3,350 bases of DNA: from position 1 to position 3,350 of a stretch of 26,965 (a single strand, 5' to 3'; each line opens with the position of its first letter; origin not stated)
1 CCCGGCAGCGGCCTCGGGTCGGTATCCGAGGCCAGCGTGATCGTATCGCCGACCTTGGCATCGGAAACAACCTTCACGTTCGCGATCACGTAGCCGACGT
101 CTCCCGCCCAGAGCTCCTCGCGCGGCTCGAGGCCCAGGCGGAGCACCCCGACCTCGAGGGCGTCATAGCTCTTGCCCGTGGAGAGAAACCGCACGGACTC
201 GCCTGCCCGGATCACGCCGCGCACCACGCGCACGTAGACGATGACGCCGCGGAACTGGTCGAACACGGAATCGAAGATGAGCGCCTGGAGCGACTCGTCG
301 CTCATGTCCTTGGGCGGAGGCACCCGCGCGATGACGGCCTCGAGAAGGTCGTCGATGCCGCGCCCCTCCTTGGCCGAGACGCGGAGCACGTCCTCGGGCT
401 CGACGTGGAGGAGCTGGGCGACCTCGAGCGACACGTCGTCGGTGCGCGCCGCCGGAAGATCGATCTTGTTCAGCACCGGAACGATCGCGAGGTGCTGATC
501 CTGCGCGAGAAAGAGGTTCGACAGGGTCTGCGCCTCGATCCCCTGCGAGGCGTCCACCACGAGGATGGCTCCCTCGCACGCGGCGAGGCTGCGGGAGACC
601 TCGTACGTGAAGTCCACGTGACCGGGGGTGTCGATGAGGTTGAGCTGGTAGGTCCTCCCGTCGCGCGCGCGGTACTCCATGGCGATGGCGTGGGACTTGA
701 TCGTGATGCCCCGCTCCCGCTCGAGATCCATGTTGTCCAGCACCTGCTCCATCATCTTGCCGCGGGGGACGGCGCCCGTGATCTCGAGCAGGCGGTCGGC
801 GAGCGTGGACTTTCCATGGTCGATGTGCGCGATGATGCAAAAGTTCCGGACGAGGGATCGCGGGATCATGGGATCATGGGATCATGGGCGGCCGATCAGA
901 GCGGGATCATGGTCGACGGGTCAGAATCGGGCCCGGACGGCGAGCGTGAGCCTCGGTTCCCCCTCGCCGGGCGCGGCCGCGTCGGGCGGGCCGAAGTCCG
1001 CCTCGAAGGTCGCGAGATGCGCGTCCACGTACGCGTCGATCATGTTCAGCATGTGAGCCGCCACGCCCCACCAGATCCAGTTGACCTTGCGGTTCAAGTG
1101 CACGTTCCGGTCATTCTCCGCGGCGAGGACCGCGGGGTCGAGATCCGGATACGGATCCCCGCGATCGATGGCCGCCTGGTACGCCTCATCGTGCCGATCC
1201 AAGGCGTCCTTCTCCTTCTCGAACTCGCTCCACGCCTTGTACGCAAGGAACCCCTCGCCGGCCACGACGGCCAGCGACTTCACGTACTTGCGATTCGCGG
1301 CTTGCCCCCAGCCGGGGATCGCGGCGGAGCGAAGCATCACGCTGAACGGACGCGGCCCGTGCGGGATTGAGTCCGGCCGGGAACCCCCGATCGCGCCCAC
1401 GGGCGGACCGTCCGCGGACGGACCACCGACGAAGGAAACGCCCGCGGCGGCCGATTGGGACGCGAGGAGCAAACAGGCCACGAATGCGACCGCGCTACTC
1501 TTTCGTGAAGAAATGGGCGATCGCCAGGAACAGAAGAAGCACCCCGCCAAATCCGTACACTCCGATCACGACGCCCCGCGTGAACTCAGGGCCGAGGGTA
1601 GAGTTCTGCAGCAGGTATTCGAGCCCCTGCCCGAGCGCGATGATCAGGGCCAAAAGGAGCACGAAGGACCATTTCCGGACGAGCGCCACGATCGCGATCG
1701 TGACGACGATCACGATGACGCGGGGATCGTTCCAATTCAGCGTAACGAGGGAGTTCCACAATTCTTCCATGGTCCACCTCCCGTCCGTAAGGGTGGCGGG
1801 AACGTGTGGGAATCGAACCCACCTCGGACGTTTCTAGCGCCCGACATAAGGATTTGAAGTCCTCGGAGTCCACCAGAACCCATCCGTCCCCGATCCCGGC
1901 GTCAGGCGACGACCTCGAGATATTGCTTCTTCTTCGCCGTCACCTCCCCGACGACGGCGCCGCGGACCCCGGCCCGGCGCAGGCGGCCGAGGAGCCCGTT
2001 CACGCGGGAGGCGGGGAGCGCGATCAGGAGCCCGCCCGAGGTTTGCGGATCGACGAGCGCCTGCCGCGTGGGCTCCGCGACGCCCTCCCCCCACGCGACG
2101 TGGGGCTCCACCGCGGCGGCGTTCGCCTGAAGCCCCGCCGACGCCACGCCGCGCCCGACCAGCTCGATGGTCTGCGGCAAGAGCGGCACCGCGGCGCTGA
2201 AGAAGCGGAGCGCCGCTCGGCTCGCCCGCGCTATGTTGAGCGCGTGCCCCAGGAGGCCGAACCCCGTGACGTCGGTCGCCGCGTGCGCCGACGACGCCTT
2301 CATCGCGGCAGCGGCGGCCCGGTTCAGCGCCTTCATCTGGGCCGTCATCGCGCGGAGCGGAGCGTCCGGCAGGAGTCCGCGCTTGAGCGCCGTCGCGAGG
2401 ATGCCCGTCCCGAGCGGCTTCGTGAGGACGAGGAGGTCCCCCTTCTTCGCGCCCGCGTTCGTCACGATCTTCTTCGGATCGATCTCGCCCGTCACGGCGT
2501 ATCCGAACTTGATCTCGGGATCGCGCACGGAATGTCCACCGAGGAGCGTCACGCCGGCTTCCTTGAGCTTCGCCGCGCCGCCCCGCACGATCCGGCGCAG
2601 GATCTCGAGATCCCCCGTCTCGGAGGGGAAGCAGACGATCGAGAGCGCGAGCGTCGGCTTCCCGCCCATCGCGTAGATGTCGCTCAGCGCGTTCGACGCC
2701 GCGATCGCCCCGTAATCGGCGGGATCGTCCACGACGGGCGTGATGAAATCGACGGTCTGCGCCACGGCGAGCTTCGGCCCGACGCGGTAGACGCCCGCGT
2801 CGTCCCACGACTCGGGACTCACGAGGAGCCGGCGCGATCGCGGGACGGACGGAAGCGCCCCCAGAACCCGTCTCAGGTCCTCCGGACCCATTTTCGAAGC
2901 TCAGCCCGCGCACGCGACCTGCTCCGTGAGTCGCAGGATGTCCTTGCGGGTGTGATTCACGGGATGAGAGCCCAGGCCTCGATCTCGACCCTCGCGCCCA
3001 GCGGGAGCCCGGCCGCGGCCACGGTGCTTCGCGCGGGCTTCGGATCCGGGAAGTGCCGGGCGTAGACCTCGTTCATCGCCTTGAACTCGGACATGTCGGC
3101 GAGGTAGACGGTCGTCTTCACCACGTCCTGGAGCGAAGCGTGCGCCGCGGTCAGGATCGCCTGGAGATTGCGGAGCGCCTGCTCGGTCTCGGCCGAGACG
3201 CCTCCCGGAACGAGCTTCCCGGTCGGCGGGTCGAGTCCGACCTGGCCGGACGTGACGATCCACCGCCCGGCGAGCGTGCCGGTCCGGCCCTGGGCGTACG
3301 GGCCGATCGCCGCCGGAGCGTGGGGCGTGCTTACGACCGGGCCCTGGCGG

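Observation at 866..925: Relay of Met-Ile-Pro mini-ORFs leading into the lepA (EF-4) start codon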

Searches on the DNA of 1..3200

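Call 49: search_rna_families(source=window, start=1, end=3200, threshold=evalue, max_evalue=1)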
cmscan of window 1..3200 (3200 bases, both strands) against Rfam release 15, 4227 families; matches with E-value up to 1: 2.
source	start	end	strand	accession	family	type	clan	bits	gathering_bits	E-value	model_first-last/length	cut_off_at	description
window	1798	1891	-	RF01852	tRNA-Sec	Gene; tRNA;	CL00001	69.5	47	2e-13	1-91/91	no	Selenocysteine transfer RNA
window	793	848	+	RF02746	AsrC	Gene; antisense;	-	13.8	111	0.38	52-107/886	no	antisense RNA of rseC mRNA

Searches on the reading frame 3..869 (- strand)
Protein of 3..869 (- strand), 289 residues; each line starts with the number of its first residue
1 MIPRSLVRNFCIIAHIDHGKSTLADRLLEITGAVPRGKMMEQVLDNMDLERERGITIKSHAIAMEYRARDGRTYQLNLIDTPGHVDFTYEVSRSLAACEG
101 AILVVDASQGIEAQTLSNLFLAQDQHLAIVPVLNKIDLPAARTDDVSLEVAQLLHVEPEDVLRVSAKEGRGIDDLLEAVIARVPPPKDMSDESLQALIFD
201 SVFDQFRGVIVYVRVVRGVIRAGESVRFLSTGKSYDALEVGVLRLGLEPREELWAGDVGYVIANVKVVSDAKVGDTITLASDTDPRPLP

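Call 7: search_protein_families(library=pfam, proteins=[window:3-869:-])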
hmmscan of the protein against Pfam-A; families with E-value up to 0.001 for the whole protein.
window:3-869:- (289 aa): 5 families
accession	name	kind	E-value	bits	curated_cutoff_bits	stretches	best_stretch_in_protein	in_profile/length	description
PF00009.33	GTP_EFTU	-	3.9e-57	193.3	26.5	1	7-184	3-187/188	Elongation factor Tu GTP binding domain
PF03144.31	GTP_EFTU_D2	-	3.3e-13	50.3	30.3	1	208-278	1-73/73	Elongation factor Tu domain 2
PF00071.28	Ras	-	0.00015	21.8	21.6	1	67-182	41-159/162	Ras family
PF01926.29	MMR_HSR1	-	0.00025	21.5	21.9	1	17-135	9-113/113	50S ribosome-binding GTPase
PF22042.2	EF-G_D2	-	0.00058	20.4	27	0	194-233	2-41/84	Elongation factor G domain 2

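Call 20: find_related_loci(query=window:3-869:-, collection=genome_contigs, flank=1500)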
Query window:3-869:- (289 aa) in genome_contigs; peptide patterns used: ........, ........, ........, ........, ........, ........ (x = any residue, [..] = any of these).
600 stretches matched a pattern (row limit reached: there are more); 599 encode a relative of the query (tblastn E <= 1e-3); the best 80 are kept; 80 distinct loci.
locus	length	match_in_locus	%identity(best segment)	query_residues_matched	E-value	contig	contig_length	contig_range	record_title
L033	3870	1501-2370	84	1-289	9e-159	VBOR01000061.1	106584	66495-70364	MAG: Candidatus Eisenbacteria bacterium isolate WS_1 14_0929_05_30cm_scaffold_1793, whole genome shotgun sequence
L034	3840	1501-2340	77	4-287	8e-148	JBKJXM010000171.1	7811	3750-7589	MAG: Candidatus Eisenbacteria bacterium isolate swi_bin.175 k127_2983851, whole genome shotgun sequence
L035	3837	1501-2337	65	4-282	3e-122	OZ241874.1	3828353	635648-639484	MAG: Rhodothermales bacterium isolate 4d6fa364-bf15-4492-bf93-c3371add2069 genome assembly, chromosome: 1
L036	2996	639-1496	66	3-289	8e-123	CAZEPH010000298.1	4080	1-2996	MAG TPA_asm: uncultured bacterium isolate SRP173033_co3_64 genome assembly, contig: NODE_35787_length_4080_cov_5.433292,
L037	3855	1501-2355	60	5-289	2e-114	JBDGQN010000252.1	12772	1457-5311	MAG: Salinibacter sp. isolate DAL-Ass_25_87C3R DAL-Ass_25_87C3R_252, whole genome shotgun sequence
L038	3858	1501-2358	59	4-289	4e-113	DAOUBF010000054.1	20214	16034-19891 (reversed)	MAG TPA_asm: Anaerolineae bacterium isolate H68_711 k101_483605, whole genome shotgun sequence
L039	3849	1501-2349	61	7-289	2e-112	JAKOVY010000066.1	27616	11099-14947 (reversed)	MAG: Bacillota bacterium isolate JPNG_maxbin.080 k201_322831, whole genome shotgun sequence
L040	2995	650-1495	59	7-289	5e-113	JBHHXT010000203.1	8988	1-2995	MAG: bacterium isolate D_1_bin.22 NODE_3796_length_8988_cov_19.788313, whole genome shotgun sequence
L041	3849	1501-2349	61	7-289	4e-112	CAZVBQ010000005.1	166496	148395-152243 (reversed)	MAG TPA_asm: uncultured Ignavibacteriaceae bacterium isolate binchicken_co20_425 genome assembly, contig: NODE_205_lengt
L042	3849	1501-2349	59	7-289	1e-111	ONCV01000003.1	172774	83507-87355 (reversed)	uncultured Clostridiales bacterium isolate RUG199 genome assembly, contig: scaffold_46, whole genome shotgun sequence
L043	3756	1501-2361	62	4-289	4e-112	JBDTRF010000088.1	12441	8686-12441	MAG: Gemmatimonadota bacterium isolate cluster3_bin.24 NODE_21607_length_12441_cov_7.189730, whole genome shotgun sequen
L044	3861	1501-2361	57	3-289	2e-111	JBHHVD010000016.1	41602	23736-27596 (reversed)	MAG: Candidatus Krumholzibacteriia bacterium isolate S.4.sp3_bin.33 NODE_216_length_41602_cov_6.048692, whole genome sho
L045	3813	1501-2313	66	7-277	1e-111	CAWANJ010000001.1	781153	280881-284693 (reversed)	MAG: uncultured Gemmatimonadales bacterium isolate MFD02923.bin.1.131 genome assembly, contig: contig_13947, whole genom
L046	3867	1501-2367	57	1-289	3e-111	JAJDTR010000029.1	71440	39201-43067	MAG: Candidatus Poribacteria bacterium isolate jk18x1bzbins.36 k141_92414, whole genome shotgun sequence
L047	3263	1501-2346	60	7-288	2e-111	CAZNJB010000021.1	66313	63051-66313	MAG TPA_asm: uncultured Melioribacteraceae bacterium isolate binchicken_co64_133 genome assembly, contig: NODE_203_lengt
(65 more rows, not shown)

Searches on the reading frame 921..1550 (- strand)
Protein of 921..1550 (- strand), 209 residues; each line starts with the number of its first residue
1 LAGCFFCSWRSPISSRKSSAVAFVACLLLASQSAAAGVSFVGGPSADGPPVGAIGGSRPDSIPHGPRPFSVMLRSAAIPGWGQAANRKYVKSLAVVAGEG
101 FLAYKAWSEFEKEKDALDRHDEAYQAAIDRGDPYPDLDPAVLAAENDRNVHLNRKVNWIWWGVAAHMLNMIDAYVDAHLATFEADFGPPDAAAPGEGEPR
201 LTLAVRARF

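Call 7: search_protein_families(library=pfam, proteins=[window:921-1550:-])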
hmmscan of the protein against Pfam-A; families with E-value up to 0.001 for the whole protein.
window:921-1550:- (209 aa): 1 family
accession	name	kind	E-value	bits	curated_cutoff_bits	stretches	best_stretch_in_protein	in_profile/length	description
PF18935.5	DUF5683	-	7.3e-16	59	26.7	1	67-185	4-121/151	Family of unknown function (DUF5683)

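Call 12: find_encoding_contigs(protein=window:921-1550:-, flank=3000, max_places=10)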
Protein window:921-1550:- (209 aa): no gene with exactly this product is on record in the collection.

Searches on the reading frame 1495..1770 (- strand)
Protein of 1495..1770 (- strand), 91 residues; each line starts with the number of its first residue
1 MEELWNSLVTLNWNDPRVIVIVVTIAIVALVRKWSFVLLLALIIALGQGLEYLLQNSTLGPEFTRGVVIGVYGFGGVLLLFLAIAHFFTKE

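Call 7: search_protein_families(library=pfam, proteins=[window:1495-1770:-])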
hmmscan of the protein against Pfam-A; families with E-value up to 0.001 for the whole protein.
window:1495-1770:- (91 aa): 0 families

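Call 53: find_encoding_contigs(protein=window:1498-1770:-, flank=3000, max_places=10)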
Protein window:1498-1770:- (91 aa): 1 contig read that carries it; 1 place shown.
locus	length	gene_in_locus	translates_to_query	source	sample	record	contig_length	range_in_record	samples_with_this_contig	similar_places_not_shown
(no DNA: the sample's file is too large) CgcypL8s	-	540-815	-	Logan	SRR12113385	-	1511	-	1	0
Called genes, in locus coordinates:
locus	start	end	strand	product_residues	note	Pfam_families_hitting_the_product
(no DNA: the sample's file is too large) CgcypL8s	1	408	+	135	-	?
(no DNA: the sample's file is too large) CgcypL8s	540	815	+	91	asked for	-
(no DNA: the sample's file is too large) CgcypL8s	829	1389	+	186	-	PF18935:DUF5683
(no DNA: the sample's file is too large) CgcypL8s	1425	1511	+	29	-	?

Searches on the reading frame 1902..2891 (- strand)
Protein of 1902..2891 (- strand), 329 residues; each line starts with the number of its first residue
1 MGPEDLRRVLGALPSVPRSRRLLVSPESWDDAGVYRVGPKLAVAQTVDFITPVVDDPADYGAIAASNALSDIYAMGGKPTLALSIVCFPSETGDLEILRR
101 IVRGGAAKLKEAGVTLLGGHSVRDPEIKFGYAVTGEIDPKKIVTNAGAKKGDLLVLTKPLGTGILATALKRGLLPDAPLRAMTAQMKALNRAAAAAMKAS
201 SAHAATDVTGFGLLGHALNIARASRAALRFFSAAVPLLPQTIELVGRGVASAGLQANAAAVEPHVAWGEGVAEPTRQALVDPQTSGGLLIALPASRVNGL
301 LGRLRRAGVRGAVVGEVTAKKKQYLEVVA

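Call 7: search_protein_families(library=pfam, proteins=[window:1902-2891:-])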
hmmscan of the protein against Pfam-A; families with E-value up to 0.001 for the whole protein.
window:1902-2891:- (329 aa): 2 families
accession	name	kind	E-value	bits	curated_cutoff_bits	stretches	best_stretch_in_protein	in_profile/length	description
PF00586.29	AIRS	-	5e-26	91.8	24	1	30-136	2-111/112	AIR synthase related protein, N-terminal domain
PF02769.27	AIRS_C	-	8.1e-18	65.5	23.1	1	149-327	1-155/156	AIR synthase related protein, C-terminal domain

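Call 54: find_encoding_contigs(protein=window:1905-2891:-, flank=3000, max_places=10)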
Protein window:1905-2891:- (329 aa): no gene with exactly this product is on record in the collection.
